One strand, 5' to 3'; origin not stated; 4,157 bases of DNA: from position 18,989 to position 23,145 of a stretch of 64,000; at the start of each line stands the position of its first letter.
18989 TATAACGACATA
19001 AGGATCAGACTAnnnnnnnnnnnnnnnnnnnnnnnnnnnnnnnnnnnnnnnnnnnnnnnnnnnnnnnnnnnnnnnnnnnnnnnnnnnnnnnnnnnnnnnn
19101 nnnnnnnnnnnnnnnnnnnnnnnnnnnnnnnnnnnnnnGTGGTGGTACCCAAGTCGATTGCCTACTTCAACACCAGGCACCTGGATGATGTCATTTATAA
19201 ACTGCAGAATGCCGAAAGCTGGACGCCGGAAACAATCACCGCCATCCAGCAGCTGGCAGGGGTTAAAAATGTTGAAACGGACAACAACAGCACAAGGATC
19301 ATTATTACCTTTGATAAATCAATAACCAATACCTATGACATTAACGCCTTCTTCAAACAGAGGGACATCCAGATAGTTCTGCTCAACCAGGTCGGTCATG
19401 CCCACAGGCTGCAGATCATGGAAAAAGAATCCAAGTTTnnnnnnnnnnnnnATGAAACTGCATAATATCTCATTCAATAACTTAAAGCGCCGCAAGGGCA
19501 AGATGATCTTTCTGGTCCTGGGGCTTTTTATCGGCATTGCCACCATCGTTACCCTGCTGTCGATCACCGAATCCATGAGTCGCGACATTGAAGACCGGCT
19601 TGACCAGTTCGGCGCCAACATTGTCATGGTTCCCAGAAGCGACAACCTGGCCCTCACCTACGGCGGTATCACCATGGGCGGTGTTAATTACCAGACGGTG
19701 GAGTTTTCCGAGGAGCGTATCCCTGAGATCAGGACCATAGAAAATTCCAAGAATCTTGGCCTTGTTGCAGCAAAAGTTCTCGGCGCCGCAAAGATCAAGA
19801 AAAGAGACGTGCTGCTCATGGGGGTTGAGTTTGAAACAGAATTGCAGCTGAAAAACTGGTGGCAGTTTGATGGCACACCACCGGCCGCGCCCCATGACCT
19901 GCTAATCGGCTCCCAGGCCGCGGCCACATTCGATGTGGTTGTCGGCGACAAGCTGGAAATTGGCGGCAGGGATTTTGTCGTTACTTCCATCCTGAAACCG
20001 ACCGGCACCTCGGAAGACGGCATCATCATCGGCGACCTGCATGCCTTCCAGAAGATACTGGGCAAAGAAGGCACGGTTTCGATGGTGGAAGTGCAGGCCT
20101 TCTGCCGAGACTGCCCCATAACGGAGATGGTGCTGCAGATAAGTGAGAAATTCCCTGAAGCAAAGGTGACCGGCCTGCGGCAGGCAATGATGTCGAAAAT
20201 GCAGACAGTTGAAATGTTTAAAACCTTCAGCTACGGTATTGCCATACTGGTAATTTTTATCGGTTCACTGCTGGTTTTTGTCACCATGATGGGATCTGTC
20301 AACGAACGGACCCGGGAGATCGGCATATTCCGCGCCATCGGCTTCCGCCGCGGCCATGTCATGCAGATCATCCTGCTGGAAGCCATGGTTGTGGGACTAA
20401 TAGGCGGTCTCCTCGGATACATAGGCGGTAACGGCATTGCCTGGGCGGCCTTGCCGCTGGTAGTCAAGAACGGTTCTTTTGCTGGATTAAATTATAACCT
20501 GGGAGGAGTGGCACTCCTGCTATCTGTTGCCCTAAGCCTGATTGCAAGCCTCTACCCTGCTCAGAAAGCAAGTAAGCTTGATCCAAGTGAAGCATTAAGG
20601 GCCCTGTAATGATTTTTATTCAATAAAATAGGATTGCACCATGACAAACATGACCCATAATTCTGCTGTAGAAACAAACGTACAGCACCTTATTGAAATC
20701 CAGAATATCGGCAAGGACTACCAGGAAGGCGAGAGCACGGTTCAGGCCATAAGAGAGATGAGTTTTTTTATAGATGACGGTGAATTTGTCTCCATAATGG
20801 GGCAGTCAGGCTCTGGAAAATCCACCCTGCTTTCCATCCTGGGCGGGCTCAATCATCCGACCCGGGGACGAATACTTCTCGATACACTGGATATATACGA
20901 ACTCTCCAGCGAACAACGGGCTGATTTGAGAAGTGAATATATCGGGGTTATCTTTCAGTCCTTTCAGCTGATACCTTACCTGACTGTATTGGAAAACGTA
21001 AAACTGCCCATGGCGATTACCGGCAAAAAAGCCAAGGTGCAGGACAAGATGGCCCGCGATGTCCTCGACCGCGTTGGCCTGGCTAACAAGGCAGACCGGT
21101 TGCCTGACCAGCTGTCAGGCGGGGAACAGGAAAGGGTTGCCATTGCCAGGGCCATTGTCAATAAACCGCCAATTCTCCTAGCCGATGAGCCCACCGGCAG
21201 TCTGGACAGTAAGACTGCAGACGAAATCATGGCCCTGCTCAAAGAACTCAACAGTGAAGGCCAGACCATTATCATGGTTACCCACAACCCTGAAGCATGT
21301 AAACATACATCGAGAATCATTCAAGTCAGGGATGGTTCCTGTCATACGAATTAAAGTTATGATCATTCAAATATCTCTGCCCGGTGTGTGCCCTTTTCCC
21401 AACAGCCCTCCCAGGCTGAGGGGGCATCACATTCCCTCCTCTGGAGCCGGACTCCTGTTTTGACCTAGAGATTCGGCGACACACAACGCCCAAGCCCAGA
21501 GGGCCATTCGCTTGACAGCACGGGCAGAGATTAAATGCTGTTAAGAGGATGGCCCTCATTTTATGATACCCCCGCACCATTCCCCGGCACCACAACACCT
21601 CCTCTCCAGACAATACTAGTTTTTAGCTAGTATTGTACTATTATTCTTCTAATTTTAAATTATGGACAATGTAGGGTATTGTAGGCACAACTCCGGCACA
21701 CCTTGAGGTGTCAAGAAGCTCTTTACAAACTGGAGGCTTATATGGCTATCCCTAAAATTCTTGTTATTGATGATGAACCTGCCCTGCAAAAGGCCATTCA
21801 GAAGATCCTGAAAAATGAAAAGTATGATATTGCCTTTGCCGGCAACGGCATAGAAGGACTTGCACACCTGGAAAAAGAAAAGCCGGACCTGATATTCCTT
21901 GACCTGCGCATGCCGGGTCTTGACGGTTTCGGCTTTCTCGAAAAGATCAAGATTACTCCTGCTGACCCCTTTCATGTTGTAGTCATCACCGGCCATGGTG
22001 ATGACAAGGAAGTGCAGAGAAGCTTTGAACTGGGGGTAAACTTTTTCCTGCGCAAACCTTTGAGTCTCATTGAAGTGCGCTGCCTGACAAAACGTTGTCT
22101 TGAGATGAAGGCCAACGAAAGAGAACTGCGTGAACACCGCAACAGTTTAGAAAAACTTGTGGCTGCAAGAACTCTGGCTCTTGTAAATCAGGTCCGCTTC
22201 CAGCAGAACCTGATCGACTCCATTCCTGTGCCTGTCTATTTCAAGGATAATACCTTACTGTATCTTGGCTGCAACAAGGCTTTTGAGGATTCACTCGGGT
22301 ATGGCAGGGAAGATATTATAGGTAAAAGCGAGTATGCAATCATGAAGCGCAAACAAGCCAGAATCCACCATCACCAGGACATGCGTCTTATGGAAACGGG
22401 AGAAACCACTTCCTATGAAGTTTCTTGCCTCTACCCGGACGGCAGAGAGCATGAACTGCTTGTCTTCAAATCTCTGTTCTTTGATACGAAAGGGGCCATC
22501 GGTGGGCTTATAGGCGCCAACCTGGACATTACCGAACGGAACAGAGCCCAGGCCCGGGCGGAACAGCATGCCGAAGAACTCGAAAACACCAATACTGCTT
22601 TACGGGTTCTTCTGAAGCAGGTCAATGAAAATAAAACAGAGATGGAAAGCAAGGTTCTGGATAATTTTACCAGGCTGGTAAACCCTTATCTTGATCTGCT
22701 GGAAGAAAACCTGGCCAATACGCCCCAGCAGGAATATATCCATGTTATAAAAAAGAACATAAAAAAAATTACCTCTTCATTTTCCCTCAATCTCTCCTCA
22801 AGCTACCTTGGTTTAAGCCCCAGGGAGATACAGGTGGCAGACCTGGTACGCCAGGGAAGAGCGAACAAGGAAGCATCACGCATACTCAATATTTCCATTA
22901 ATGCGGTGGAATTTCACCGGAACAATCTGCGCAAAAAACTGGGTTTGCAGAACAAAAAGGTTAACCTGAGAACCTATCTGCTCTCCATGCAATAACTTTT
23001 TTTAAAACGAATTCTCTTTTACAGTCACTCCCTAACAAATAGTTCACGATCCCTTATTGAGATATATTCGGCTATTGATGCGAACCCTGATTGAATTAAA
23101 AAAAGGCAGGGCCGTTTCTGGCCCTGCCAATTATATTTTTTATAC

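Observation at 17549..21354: Sigma-54-driven operon: periplasmic double-HMA CxxC protein + DUF2318-like lipoprotein + small anchor protein + MacB/FtsX ABC transporter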

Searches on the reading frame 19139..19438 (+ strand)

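Call 9: search_protein_families(library=pfam, proteins=[window:19139-19438:+], max_evalue=1)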
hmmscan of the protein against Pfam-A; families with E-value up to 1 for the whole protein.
seq(100 aa): 2 families
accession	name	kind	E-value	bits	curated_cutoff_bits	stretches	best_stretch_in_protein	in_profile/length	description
PF13362.12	Toprim_3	-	0.082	13.8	27.2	1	26-63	16-53/95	Toprim domain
PF06738.18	ThrE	-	0.096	12.6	26.3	1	31-86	22-76/241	Putative threonine/serine exporter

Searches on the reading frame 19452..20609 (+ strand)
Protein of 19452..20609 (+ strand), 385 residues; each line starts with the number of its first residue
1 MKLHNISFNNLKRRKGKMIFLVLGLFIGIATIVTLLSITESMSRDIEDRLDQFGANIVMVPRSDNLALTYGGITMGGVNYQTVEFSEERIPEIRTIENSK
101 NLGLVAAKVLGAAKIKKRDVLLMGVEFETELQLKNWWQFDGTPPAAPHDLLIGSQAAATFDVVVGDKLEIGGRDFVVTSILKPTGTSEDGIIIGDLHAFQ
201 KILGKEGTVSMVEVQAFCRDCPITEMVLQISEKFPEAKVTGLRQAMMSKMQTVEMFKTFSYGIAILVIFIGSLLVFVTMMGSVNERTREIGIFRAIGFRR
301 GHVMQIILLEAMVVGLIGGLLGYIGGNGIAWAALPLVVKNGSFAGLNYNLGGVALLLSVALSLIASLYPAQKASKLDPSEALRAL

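Call 3: search_protein_families(library=pfam, proteins=[window:19452-20609:+], max_evalue=0.01)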
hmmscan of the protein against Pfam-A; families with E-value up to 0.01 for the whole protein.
window:19452-20609:+ (385 aa): 2 families
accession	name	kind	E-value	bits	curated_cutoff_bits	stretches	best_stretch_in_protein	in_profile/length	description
PF02687.27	FtsX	-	6.4e-21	75.1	25.5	1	263-378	3-120/120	FtsX-like permease C-terminal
PF12704.14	MacB_PCD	-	8.9e-15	56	27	1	21-214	4-189/207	MacB-like periplasmic core domain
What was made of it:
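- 19452..20609 (+): MacB/FtsX-type permease (4 TM helices plus a periplasmic core domain). MacB_PCD E 9e-15 and FtsX E 6e-21 (call 3).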

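Call 4: search_protein_families(library=ncbifam, proteins=[window:19452-20609:+], max_evalue=0.01)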
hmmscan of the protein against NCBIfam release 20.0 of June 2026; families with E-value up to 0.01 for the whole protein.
window:19452-20609:+ (385 aa): 10 families
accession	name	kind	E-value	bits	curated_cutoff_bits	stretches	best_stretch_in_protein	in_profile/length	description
TIGR02212.1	lolCE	equivalog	5.4e-22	78.3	362.45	2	20-330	26-339/411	lipoprotein-releasing ABC transporter permease subunit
NF007826.0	PRK10535.1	equivalog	9.7e-18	63.8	966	1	246-382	514-645/648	macrolide ABC transporter ATP-binding protein/permease MacB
TIGR03434.1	ADOP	subfamily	1e-16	60.3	622.3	1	223-384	644-802/803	ADOP family duplicated permease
NF008357.0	PRK11146.1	exception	9e-12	44.5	439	2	175-331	187-343/414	lipoprotein-releasing ABC transporter permease subunit LolE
TIGR02213.1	lolE_release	exception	1.3e-10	40.8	540.35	2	14-329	15-338/411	lipoprotein-releasing ABC transporter permease subunit LolE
NF038346.1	FtsX_actino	exception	3.1e-07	30.1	250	1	238-334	161-257/308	permease-like cell division protein FtsX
NF008076.0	PRK10814.1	exception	1.3e-06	27.7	473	1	243-383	250-397/399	lipoprotein-releasing ABC transporter permease subunit LolC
TIGR00439.2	FtsX_Gneg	equivalog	2.4e-06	27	255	1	224-366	133-276/292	permease-like cell division protein FtsX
NF038347.1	FtsX_Gpos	exception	7.6e-06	25.5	225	1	240-322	150-233/296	permease-like cell division protein FtsX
NF041854.1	ABC_perm_YbbP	equivalog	0.00031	18.8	999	1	225-331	652-758/806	putative ABC transporter permease subunit YbbP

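Call 25: search_solved_structures(query=window:19452-20609:+, max_evalue=0.001)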
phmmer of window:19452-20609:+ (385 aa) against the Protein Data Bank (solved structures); distinct sequences matched with E-value up to 0.001: 13.
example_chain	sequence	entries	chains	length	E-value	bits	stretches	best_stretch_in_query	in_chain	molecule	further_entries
5xu1_M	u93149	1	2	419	1e-19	74.1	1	251-383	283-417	ABC transporter permeae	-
5gko_A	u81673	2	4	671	1.5e-14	57.2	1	257-382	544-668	Macrolide export ATP-binding/permease protein MacB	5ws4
5nik_J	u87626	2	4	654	3.9e-13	52.5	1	242-382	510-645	Macrolide export ATP-binding/permease protein MacB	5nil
9o9x_C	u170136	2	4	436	2.9e-11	46.4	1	255-383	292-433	ABC transporter permease YtrF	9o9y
5lil_A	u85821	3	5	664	2.8e-10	43.1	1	253-382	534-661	Macrolide export ATP-binding/permease protein MacB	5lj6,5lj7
7arh_C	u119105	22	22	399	7.6e-07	31.8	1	232-383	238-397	Lipoprotein-releasing ABC transporter permease subunit LolC | Lipo-releasing system transmembrane protein lolC | Lipoprotein-releasing system transmembrane prot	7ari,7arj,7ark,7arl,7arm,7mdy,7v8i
9rli_E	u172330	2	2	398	1.7e-06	30.7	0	251-337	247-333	Lipoprotein-releasing system transmembrane protein LolE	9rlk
9w37_A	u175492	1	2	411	2e-06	30.5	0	251-383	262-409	LolF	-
9w35_A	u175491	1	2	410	2.2e-06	30.3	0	251-383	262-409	LolF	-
7arh_E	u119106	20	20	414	3.4e-06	29.7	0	251-337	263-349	Lipoprotein-releasing system transmembrane protein LolE | Lipoprotein transporter subunit LolE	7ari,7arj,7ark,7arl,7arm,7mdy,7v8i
9w2w_A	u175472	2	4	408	1.8e-05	27.3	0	251-382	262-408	LolF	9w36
7mdx_B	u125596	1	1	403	2.1e-05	27.1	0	251-337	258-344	Lipoprotein-releasing system transmembrane protein LolE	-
7mdx_A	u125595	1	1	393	4.2e-05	26.1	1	232-380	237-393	Lipoprotein-releasing system transmembrane protein LolC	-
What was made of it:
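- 19452..20609 (+): The PDB relatives are MacB, Spr0694-0695, YtrF and LolC/E (call 25).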

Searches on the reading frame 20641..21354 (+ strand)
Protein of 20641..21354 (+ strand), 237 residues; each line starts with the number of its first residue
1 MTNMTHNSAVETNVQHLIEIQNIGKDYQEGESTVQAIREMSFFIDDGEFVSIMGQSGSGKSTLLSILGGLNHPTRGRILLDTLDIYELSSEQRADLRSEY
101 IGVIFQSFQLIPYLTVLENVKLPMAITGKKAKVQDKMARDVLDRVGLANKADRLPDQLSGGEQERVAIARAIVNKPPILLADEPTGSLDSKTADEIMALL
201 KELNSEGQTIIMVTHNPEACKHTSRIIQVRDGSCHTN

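Call 3: search_protein_families(library=pfam, proteins=[window:20641-21354:+], max_evalue=0.01)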
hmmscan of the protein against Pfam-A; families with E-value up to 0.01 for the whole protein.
window:20641-21354:+ (237 aa): 8 families
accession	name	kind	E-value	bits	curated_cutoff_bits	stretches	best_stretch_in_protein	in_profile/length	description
PF00005.33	ABC_tran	-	8.2e-35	120.8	25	1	38-185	2-136/137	ABC transporter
PF02463.25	SMC_N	-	4.6e-09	36.5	40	1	47-230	24-212/220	RecF/RecN/SMC N terminal domain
PF13304.12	AAA_21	-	3.3e-08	34.4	27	1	171-218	251-301/304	AAA domain, putative AbiEii toxin, Type IV TA system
PF03193.22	RsgA_GTPase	-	0.00055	20.2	30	1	20-69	79-128/174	RsgA GTPase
PF13555.12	AAA_29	-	0.0011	19.1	27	1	47-64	23-39/61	P-loop containing region of AAA domain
PF13166.12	AAA_13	-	0.0035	16.5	36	0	172-224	523-578/713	AAA domain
PF13238.12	AAA_18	-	0.0037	18.1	29.4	0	51-91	2-40/128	AAA domain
PF13191.12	AAA_16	-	0.005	17.8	32.6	0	46-205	23-161/167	AAA ATPase domain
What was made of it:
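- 20641..21354 (+): ABC ATPase of the MacB/LolD/FtsE type. ABC_tran E 8e-35 (call 3).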

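Call 4: search_protein_families(library=ncbifam, proteins=[window:20641-21354:+], max_evalue=0.01)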
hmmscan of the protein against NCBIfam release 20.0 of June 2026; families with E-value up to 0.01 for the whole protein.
window:20641-21354:+ (237 aa): 197 families (the best 25 are shown)
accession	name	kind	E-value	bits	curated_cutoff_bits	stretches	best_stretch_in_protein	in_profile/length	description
TIGR02211.1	LolD_lipo_ex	equivalog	4e-69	232.5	307.75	1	17-234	1-219/221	lipoprotein-releasing ABC transporter ATP-binding protein LolD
NF038007.1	ABC_ATP_DarD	equivalog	9.7e-69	231.2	375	1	18-233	2-217/218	darobactin export ABC transporter ATP-binding protein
NF007826.0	PRK10535.1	equivalog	5.8e-66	223.1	966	1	16-234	3-221/648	macrolide ABC transporter ATP-binding protein/permease MacB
NF008639.0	PRK11629.1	equivalog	2.2e-65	220.4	360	1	15-234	4-224/234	lipoprotein-releasing ABC transporter ATP-binding protein LolD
TIGR02673.1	FtsE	equivalog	3.7e-65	219.6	264.85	1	17-232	1-213/214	cell division ATP-binding protein FtsE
TIGR03608.1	L_ocin_972_ABC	subfamily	1.5e-61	207.4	254.85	1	21-229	2-206/206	putative bacteriocin export ABC transporter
NF007879.0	PRK10584.1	equivalog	1.2e-59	201.8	336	1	15-234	4-224/228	putative ABC transporter ATP-binding protein YbbA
TIGR02982.1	heterocyst_DevA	subfamily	8.6e-55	185.7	295.8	1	18-233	2-218/220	ABC exporter ATP-binding subunit, DevA family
TIGR02315.1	ABC_phnC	equivalog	2.4e-52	177.8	266.1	1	17-233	1-223/243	phosphonate ABC transporter ATP-binding protein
TIGR01186.1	proV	subfamily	7.8e-50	170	326.6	1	35-233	7-207/363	betaine/proline/choline family ABC transporter ATP-binding protein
TIGR03265.1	PhnT2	equivalog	2.9e-49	168.2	457.7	1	16-229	3-208/353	putative 2-aminoethylphosphonate ABC transporter ATP-binding protein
NF007027.0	PRK09493.1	equivalog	3.7e-49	167.2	379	1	17-233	1-213/240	glutamine ABC transporter ATP-binding protein GlnQ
NF006987.0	PRK09452.1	equivalog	1.4e-48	165.5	482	1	6-234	6-226/378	spermidine/putrescine ABC transporter ATP-binding protein PotA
TIGR02314.1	ABC_MetN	equivalog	2.6e-47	161.5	499.7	1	17-229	1-213/343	methionine ABC transporter ATP-binding protein MetN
NF040933.2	ABC_arch_GlcV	equivalog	8.3e-47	159.8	450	1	18-219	3-204/357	glucose ABC transporter ATP-binding protein GlcV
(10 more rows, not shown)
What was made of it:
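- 20641..21354 (+): LolD- and MacB-type NCBIfam matches lie below the cut-offs (call 4).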

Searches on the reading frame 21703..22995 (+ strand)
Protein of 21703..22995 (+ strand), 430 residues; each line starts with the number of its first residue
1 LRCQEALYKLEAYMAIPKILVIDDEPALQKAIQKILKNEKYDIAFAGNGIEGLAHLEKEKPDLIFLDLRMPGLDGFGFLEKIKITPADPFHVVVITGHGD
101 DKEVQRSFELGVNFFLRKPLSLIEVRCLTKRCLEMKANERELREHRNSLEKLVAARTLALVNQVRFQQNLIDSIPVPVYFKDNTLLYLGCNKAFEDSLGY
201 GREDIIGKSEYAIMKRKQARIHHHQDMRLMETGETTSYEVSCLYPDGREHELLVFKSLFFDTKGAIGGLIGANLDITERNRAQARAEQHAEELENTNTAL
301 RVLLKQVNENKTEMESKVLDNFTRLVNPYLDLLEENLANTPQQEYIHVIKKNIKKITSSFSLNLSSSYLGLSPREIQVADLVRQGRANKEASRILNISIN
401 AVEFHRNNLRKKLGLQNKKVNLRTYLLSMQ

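Call 3: search_protein_families(library=pfam, proteins=[window:21703-22995:+], max_evalue=0.01)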
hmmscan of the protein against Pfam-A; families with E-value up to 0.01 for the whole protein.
window:21703-22995:+ (430 aa): 6 families
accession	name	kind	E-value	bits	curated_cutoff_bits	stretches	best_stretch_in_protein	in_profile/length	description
PF00072.30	Response_reg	-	2.4e-25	89.3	30.2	1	19-123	1-104/111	Response regulator receiver domain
PF08448.16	PAS_4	-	7.3e-15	55.6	23.1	1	172-280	2-109/110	PAS fold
PF00196.25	GerE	-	7.8e-13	48.3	23.5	1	371-419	3-51/57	Bacterial regulatory proteins, luxR family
PF00989.32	PAS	-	1.2e-10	41.8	22.6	1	168-272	4-109/113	PAS fold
PF13426.13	PAS_9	-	1.1e-08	35.8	27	1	189-278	15-103/103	PAS domain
PF08447.18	PAS_3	-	0.0026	18.4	25.6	0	189-272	3-88/89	PAS fold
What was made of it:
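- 21745..22995 (+): REC-PAS-LuxR(GerE) response regulator, a neighbour specific to one clade; its membership of the system is uncertain. Pfam domains (call 3).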

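Call 36: search_protein_families(library=ncbifam, proteins=[window:21703-22995:+], max_evalue=1e-10)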
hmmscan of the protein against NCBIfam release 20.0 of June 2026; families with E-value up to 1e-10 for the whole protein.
window:21703-22995:+ (430 aa): 47 families (the best 25 are shown)
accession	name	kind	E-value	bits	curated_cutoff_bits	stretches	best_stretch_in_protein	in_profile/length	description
NF008302.0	PRK11091.1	equivalog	8.8e-25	87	838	1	142-290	129-280/779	aerobic respiration two-component sensor histidine kinase ArcB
NF006900.1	PRK09390.1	equivalog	9.5e-22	77.5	255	1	18-148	6-135/203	response regulator FixJ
NF040749.1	tetrathio_RR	equivalog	1e-20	74.3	290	1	19-154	2-136/191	tetrathionate respiration response regulator TtrR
NF011896.0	PRK15369.1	equivalog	1.3e-19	70.7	242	0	17-118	4-106/211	two component system response regulator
NF007935.0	PRK10651.1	equivalog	5.3e-19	68.3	250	1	18-119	8-110/216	two-component system response regulator NarL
NF053512.1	nitric_RR_NosR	exception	1.3e-18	67.2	400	1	19-160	1-138/422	response regulator c-di-GMP phosphodiesterase, NosR family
TIGR02875.1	spore_0_A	equivalog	1.5e-18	67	200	1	18-183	4-168/262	sporulation transcription factor Spo0A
NF007135.0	PRK09581.1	equivalog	1.1e-17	64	474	1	18-155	4-142/457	PleD family two-component system response regulator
TIGR01818.1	ntrC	equivalog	1.2e-17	63.9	558.6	1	19-148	1-129/463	nitrogen regulation protein NR(I)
NF052445.1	RespRegMctR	equivalog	5.1e-17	62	300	0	369-418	143-192/205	two-component system response regulator MctR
NF040689.1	MtrAB_MtrA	equivalog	6.6e-17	61.6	300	1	19-132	1-112/219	MtrAB system response regulator MtrA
NF045505.1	RR_RssB_Pseudo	equivalog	2e-16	60.1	700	1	18-151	7-140/394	two-component system response regulator RssB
NF051870.1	NAssimRespRegNtrX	equivalog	5.3e-16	58.5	600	1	18-148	3-134/452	nitrogen assimilation response regulator NtrX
NF045944.1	ResRegRpaBCyano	equivalog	2.1e-15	56.8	330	1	20-145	1-124/229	response regulator transcription factor RpaB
NF007969.0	PRK10693.1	equivalog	4.2e-15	55.6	329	1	17-145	8-136/337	two-component system response regulator RssB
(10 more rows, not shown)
